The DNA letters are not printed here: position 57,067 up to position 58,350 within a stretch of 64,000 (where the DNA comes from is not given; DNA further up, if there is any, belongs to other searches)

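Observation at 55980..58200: E2-less TPP dehydrogenase: E1alpha/E1beta plus a free 78-aa lipoyl carrier, possibly an oxidative side-chain-cleaving (desmolase-like) enzyme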

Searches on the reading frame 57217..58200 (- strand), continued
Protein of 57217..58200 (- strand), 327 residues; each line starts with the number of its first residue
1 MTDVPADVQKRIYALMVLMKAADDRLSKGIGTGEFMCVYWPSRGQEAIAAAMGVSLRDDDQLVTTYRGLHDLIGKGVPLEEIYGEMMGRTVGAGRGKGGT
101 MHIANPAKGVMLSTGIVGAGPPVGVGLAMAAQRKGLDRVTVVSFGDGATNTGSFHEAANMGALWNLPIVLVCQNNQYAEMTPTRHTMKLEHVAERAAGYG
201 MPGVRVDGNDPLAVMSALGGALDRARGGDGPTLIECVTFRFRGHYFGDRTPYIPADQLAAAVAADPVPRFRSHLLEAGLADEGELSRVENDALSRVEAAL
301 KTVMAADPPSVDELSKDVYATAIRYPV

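Call 12: search_solved_structures(query=window:57217-58200:-, max_evalue=1e-20, show_alignments=2)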
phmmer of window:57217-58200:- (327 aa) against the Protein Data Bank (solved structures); distinct sequences matched with E-value up to 1e-20: 28.
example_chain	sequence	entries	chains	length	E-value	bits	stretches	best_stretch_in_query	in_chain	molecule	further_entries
1ni4_A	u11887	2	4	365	2.7e-46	161.8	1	43-321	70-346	Pyruvate dehydrogenase E1 component: Alpha subunit | Pyruvate dehydrogenase E1 component subunit alpha, somatic form, mitochondrial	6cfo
2ozl_A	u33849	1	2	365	2.7e-46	161.8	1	43-321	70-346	Pyruvate dehydrogenase E1 component alpha subunit, somatic form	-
3exe_A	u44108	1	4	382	3.1e-46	161.6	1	43-321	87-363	Pyruvate dehydrogenase E1 component subunit alpha, somatic form, mitochondrial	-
3exf_A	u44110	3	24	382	3.2e-46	161.5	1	43-321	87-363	Pyruvate dehydrogenase E1 component subunit alpha, somatic form, mitochondrial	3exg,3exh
6cer_A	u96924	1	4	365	7.1e-46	160.4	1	43-321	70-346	Pyruvate dehydrogenase E1 component subunit alpha, somatic form, mitochondrial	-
3exi_A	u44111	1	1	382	1.1e-45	159.7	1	43-321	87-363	Pyruvate dehydrogenase E1 component subunit alpha, somatic form, mitochondrial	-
1um9_A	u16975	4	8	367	8e-40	140.5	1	3-320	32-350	2-oxo acid dehydrogenase alpha subunit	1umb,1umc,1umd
3dva_A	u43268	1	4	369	6.8e-36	127.6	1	10-305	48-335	Pyruvate dehydrogenase E1 component subunit alpha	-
1w85_A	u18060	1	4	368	1.3e-35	126.7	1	10-305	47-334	PYRUVATE DEHYDROGENASE E1 COMPONENT, ALPHA SUBUNIT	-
3duf_A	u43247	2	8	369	1.3e-35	126.7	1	10-305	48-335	Pyruvate dehydrogenase E1 component subunit alpha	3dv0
1w88_A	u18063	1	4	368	2.4e-35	125.8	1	10-305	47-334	PYRUVATE DEHYDROGENASE E1 COMPONENT, ALPHA SUBUNIT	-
2j9f_A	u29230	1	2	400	6.9e-35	124.3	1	5-320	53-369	2-OXOISOVALERATE DEHYDROGENASE ALPHA SUBUNIT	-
2bff_A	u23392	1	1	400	4.8e-34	121.5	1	5-320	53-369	2-OXOISOVALERATE DEHYDROGENASE ALPHA SUBUNIT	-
1x7w_A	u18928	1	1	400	7.1e-34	121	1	5-320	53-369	2-oxoisovalerate dehydrogenase alpha subunit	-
1dtw_A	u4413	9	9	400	8.7e-34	120.7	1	5-320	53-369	BRANCHED-CHAIN ALPHA-KETO ACID DEHYDROGENASE ALPHA SUBUNIT | 2-OXOISOVALERATE DEHYDROGENASE ALPHA SUBUNIT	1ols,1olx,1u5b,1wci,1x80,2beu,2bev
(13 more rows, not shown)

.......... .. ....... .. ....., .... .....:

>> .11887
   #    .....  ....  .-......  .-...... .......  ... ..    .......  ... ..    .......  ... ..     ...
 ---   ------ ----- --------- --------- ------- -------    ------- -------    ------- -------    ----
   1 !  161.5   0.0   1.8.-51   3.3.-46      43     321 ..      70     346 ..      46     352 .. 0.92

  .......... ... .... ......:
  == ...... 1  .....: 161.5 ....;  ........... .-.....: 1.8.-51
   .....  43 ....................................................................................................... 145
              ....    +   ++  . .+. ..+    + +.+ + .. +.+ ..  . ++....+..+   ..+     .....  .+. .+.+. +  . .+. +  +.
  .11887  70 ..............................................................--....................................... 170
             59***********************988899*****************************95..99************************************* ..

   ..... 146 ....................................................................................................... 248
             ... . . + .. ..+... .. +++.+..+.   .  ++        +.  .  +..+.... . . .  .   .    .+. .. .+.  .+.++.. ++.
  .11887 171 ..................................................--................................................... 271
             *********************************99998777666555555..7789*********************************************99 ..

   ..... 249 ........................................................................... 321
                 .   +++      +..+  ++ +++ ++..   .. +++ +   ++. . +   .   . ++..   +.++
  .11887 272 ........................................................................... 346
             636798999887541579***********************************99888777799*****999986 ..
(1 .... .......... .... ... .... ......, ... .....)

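Call 14: find_related_loci(query=window:57217-58200:-, collection=genome_contigs, flank=10000)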
Query window:57217-58200:- (327 aa) in genome_contigs; peptide patterns used: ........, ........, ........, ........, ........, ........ (x = any residue, [..] = any of these).
383 stretches matched a pattern; 341 encode a relative of the query (tblastn E <= 1e-3); the best 80 are kept; 80 distinct loci.
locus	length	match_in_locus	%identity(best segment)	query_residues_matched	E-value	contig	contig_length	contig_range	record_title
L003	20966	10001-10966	84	6-327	0e+0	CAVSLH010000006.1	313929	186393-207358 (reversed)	MAG: uncultured Actinomycetota bacterium isolate MFD05377.bin.1.164 genome assembly, contig: contig_14796, whole genome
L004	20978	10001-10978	85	1-327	0e+0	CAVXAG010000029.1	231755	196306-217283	MAG: uncultured Actinomycetota bacterium isolate MFD09286.bin.1.212 genome assembly, contig: contig_68986, whole genome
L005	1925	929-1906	83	2-327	0e+0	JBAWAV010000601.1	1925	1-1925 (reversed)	MAG: Mycobacterium sp. isolate MFD09495_ilm_asm_bin14 k127_61934, whole genome shotgun sequence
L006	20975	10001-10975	83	3-327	0e+0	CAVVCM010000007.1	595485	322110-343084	MAG: uncultured Actinomycetota bacterium isolate MFD02416.bin.1.194 genome assembly, contig: contig_35325, whole genome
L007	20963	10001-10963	84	7-327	0e+0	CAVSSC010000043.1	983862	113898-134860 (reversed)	MAG: uncultured Actinomycetota bacterium isolate MFD05580.bin.1.114 genome assembly, contig: contig_9547, whole genome s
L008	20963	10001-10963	85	7-327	0e+0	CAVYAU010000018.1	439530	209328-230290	MAG: uncultured Actinomycetota bacterium isolate MFD03044.bin.1.95 genome assembly, contig: contig_24185, whole genome s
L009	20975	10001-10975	83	3-327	0e+0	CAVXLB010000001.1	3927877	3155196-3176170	MAG: uncultured Actinomycetota bacterium isolate MFD00731.bin.1.5 genome assembly, contig: contig_13432, whole genome sh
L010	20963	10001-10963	83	7-327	0e+0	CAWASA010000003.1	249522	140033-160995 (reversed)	MAG: uncultured Actinomycetota bacterium isolate MFD02416.bin.2.246 genome assembly, contig: contig_14229, whole genome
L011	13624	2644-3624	84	2-327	0e+0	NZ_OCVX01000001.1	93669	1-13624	Mycobacterium simulans strain FI-09026, whole genome shotgun sequence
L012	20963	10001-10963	84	7-327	0e+0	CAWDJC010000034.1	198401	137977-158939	MAG: uncultured Actinomycetota bacterium isolate MFD06435.bin.1.50 genome assembly, contig: contig_8422, whole genome sh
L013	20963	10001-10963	84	7-327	0e+0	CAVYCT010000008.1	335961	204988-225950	MAG: uncultured Actinomycetota bacterium isolate MFD04935.bin.2.122 genome assembly, contig: contig_200, whole genome sh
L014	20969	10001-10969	84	5-327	0e+0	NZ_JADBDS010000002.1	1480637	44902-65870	Mycobacterium sp. OAS707 Ga0395964_02, whole genome shotgun sequence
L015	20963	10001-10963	84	7-327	0e+0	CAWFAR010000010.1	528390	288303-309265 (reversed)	MAG: uncultured Actinomycetota bacterium isolate MFD01138.bin.1.83 genome assembly, contig: contig_27992, whole genome s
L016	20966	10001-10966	84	6-327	0e+0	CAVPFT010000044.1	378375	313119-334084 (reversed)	MAG: uncultured Actinomycetota bacterium isolate MFD10064.bin.2.21 genome assembly, contig: contig_41437, whole genome s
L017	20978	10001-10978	82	2-327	0e+0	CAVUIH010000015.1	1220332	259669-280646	MAG: uncultured Actinomycetota bacterium isolate MFD01872.bin.2.148 genome assembly, contig: contig_75456, whole genome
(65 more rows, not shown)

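Call 22: search_dna_similar(query=window:57217-58200:-, collection=plasmids, mode=protein, max_evalue=1e-40, max_rows=40)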
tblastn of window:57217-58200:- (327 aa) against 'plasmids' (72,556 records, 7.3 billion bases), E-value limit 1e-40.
Records with a match: 22; places in all: 23; records where one place covers at least 80% of the query: 22.
Best place of each record, by identity: <60% 22.
By first word of the organism name: Sphingobium 12; Rhodococcus 5; Paraburkholderia 2; Azospirillum 1; Streptomyces 1; Diaphorobacter 1.
By predicted mobility (MOB-suite, as given by PLSDB): non-mobilizable 15; mobilizable 6; conjugative 1.
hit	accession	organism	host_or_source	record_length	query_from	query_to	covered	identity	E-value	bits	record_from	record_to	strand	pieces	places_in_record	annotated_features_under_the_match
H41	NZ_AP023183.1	Paraburkholderia sp. PGU19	Physopelta gutta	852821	11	324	96%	48.4%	7e-66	231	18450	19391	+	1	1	thiamine pyrophosphate-dependent dehydrogenase E1 component subunit ...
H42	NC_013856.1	Azospirillum sp. B510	-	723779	12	323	95%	48.1%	3e-62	220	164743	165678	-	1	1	thiamine pyrophosphate-dependent dehydrogenase E1 component subunit ...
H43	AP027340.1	Sphingobium sp. TomTYG73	-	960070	11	323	96%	47.6%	2e-62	221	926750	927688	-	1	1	acetoin:2,6-dichlorophenolindophenol oxidoreductase subunit alpha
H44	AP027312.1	Sphingobium sp. TomMM7A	-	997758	11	323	96%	47.6%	2e-62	221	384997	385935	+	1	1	acetoin:2,6-dichlorophenolindophenol oxidoreductase subunit alpha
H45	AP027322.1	Sphingobium sp. TomTYG43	-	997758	11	323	96%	47.6%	2e-62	221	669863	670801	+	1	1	acetoin:2,6-dichlorophenolindophenol oxidoreductase subunit alpha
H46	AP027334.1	Sphingobium sp. TomTYG71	-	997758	11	323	96%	47.6%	2e-62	221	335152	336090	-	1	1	acetoin:2,6-dichlorophenolindophenol oxidoreductase subunit alpha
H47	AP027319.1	Sphingobium sp. TomTYG42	-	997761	11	323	96%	47.6%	2e-62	221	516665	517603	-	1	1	acetoin:2,6-dichlorophenolindophenol oxidoreductase subunit alpha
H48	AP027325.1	Sphingobium sp. TomTYG46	-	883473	11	323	96%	47.6%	3e-62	220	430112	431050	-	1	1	acetoin:2,6-dichlorophenolindophenol oxidoreductase subunit alpha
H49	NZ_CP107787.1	Streptomyces sp. NBC_00564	-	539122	6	323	97%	46.9%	3e-55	201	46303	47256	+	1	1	thiamine pyrophosphate-dependent dehydrogenase E1 component subunit ...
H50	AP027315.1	Sphingobium sp. TomMM15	-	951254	12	323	95%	47.8%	3e-62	221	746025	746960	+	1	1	acetoin:2,6-dichlorophenolindophenol oxidoreductase subunit alpha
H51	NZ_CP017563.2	Paraburkholderia sprentiae WSM5005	Lebeckia ambigua,root nodule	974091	6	319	96%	47.1%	9e-63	222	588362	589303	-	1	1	thiamine pyrophosphate-dependent dehydrogenase E1 component subunit ...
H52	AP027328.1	Sphingobium sp. TomTYG64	-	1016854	11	323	96%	47.3%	1e-61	219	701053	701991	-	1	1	acetoin:2,6-dichlorophenolindophenol oxidoreductase subunit alpha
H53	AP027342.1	Sphingobium sp. TomTYG74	-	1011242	11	323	96%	47.0%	1e-60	216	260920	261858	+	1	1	acetoin:2,6-dichlorophenolindophenol oxidoreductase subunit alpha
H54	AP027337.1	Sphingobium sp. TomTYG72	-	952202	11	323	96%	47.0%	3e-60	215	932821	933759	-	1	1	acetoin:2,6-dichlorophenolindophenol oxidoreductase subunit alpha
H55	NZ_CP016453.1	Sphingobium sp. RAC03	Microbial isolate,Algal phycosphere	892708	12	323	95%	45.5%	3e-59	212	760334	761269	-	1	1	thiamine pyrophosphate-dependent dehydrogenase E1 component subunit ...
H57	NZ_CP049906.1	Diaphorobacter sp. HDW4B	single bacterial strain,Hydrophilus ...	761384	12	320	94%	45.3%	8e-58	208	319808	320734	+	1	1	thiamine pyrophosphate-dependent dehydrogenase E1 component subunit ...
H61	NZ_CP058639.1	Rhodococcus sp. ZPP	cell culture,soil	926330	7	320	96%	43.3%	5e-42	162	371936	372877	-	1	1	thiamine pyrophosphate-dependent dehydrogenase E1 component subunit ...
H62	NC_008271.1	Rhodococcus jostii RHA1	-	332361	13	320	94%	39.6%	4e-44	168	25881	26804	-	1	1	thiamine pyrophosphate-dependent dehydrogenase E1 component subunit ...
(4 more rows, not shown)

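Call 23: get_annotated_region(hit=H41, flank=10000)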
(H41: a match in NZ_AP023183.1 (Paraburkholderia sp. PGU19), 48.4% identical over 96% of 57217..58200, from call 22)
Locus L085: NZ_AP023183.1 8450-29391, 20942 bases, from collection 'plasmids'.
description: Paraburkholderia sp. PGU19 plasmid PPGU19_p3, complete sequence
organism: Paraburkholderia sp. PGU19 (NCBI taxid 2735434)
taxonomy: Bacteria; Pseudomonadota; Betaproteobacteria; Burkholderiales; Burkholderiaceae; Paraburkholderia; Paraburkholderia sp. PGU19
host: -; source: Physopelta gutta; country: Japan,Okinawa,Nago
typing (MOB-suite, as given by PLSDB): mobilizable; relaxase MOBP,MOBP
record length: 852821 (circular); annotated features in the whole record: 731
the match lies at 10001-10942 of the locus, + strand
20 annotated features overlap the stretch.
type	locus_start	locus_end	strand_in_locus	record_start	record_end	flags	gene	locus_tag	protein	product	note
CDS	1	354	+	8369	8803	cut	-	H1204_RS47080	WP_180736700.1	hypothetical protein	-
CDS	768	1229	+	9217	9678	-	-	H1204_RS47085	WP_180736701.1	MaoC family dehydratase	-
CDS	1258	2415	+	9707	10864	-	-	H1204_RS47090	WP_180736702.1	acyl-CoA dehydrogenase family protein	-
CDS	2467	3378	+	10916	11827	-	-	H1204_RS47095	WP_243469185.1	CoA ester lyase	-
CDS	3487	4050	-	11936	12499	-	-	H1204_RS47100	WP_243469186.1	MarR family transcriptional regulator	-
CDS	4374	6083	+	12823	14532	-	-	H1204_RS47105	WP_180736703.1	DUF1302 family protein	-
CDS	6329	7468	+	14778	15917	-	-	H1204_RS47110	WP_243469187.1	YCF48-related protein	-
CDS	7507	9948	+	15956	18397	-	-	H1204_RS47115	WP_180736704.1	MMPL family transporter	-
CDS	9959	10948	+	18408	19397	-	-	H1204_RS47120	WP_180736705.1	thiamine pyrophosphate-dependent dehydrogenase E1 component subunit alpha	-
CDS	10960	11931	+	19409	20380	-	-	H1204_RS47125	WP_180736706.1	alpha-ketoacid dehydrogenase subunit beta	-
CDS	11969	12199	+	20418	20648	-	-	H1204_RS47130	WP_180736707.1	lipoyl domain-containing protein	-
CDS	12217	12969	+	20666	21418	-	-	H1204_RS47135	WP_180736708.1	2-oxo acid dehydrogenase subunit E2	-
CDS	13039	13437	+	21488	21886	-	-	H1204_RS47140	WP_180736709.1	antibiotic biosynthesis monooxygenase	-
CDS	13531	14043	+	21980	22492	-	-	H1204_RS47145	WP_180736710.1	SRPBCC family protein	-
CDS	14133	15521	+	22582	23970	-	-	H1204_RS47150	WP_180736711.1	DUF1329 domain-containing protein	-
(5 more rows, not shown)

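Call 24: get_annotated_region(hit=H43, flank=10000)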
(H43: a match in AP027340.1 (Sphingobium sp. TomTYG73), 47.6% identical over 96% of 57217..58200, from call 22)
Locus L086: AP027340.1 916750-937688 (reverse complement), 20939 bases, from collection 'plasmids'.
description: Sphingobium sp. TomTYG73 plasmid pTomTYG73a DNA, complete genome
organism: Sphingobium sp. TomTYG73 (NCBI taxid 3028891)
taxonomy: Bacteria; Pseudomonadota; Alphaproteobacteria; Sphingomonadales; Sphingomonadaceae; Sphingobium; Sphingobium sp. TomTYG73
host: -; source: -; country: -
typing (MOB-suite, as given by PLSDB): non-mobilizable
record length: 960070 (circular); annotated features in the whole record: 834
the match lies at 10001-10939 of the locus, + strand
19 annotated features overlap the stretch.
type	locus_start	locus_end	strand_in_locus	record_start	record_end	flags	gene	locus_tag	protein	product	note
CDS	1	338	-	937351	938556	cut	-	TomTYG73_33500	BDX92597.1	acyl-CoA dehydrogenase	-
CDS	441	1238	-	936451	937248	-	-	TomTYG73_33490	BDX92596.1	enoyl-CoA hydratase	-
CDS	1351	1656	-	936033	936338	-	-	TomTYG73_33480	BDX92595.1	hypothetical protein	-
CDS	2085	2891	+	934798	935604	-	-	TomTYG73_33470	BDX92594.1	enoyl-CoA hydratase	-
CDS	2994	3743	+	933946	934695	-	-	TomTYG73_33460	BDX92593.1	3-ketoacyl-ACP reductase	-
CDS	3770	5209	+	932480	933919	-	-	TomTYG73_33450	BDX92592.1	hypothetical protein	-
CDS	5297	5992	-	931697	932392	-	-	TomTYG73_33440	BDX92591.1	hypothetical protein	-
CDS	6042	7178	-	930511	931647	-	-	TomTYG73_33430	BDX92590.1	hydrolase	-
CDS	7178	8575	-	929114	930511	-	-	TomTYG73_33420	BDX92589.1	hypothetical protein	-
CDS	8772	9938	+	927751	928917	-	-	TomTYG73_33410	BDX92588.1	acyl-CoA dehydrogenase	-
CDS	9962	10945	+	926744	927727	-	-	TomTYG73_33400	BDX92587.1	acetoin:2,6-dichlorophenolindophenol oxidoreductase subunit alpha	-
CDS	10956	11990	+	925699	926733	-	-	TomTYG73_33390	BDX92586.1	pyruvate dehydrogenase subunit beta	-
CDS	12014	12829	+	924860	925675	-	paaG_4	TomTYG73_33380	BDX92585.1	2-(1,2-epoxy-1,2-dihydrophenyl)acetyl-CoA isomerase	-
CDS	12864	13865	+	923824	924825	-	-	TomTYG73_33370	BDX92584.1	hypothetical protein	-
CDS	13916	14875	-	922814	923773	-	-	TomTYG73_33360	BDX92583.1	hypothetical protein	-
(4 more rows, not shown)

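Call 25: get_annotated_region(hit=H42, flank=9000)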
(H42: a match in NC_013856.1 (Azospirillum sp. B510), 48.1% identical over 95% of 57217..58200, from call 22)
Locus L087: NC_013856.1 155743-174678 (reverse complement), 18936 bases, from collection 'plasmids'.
description: Azospirillum sp. B510 plasmid pAB510b, complete sequence
organism: Azospirillum sp. B510 (NCBI taxid 137722)
taxonomy: Bacteria; Pseudomonadota; Alphaproteobacteria; Rhodospirillales; Azospirillaceae; Azospirillum; Azospirillum sp. B510
host: -; source: -; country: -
typing (MOB-suite, as given by PLSDB): mobilizable; relaxase MOBP
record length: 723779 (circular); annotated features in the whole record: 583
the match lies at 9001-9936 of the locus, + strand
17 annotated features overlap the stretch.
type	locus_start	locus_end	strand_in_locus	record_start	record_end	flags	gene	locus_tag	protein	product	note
CDS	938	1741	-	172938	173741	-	-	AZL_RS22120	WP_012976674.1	SDR family NAD(P)-dependent oxidoreductase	-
CDS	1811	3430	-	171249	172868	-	-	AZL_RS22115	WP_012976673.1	GMC family oxidoreductase N-terminal domain-containing protein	-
CDS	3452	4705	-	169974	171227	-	-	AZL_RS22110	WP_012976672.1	cytochrome P450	-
CDS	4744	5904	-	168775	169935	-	-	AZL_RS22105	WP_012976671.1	EstA family serine hydrolase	-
CDS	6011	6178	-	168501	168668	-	-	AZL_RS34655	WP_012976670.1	rubredoxin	-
CDS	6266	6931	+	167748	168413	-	-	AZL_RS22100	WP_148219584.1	TetR/AcrR family transcriptional regulator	GO:0006355 - regulation of DNA-templated transcription [Evidence IEA]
CDS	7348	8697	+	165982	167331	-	-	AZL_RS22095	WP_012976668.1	aromatic ring-hydroxylating dioxygenase subunit alpha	-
CDS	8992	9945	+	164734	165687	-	-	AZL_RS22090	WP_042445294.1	thiamine pyrophosphate-dependent dehydrogenase E1 component subunit alpha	-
CDS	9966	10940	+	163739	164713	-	-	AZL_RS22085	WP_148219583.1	alpha-ketoacid dehydrogenase subunit beta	-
CDS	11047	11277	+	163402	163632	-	-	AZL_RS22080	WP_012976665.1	lipoyl domain-containing protein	-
CDS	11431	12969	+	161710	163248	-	-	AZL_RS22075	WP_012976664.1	AMP-binding protein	-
CDS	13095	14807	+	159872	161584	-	-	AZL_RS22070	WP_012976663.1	FAD-binding protein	-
CDS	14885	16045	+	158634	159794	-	-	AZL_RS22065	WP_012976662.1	NADH:flavin oxidoreductase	-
CDS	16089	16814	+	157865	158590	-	-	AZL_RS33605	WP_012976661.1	SDR family oxidoreductase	-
CDS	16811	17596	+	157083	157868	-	-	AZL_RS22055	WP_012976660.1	SDR family oxidoreductase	-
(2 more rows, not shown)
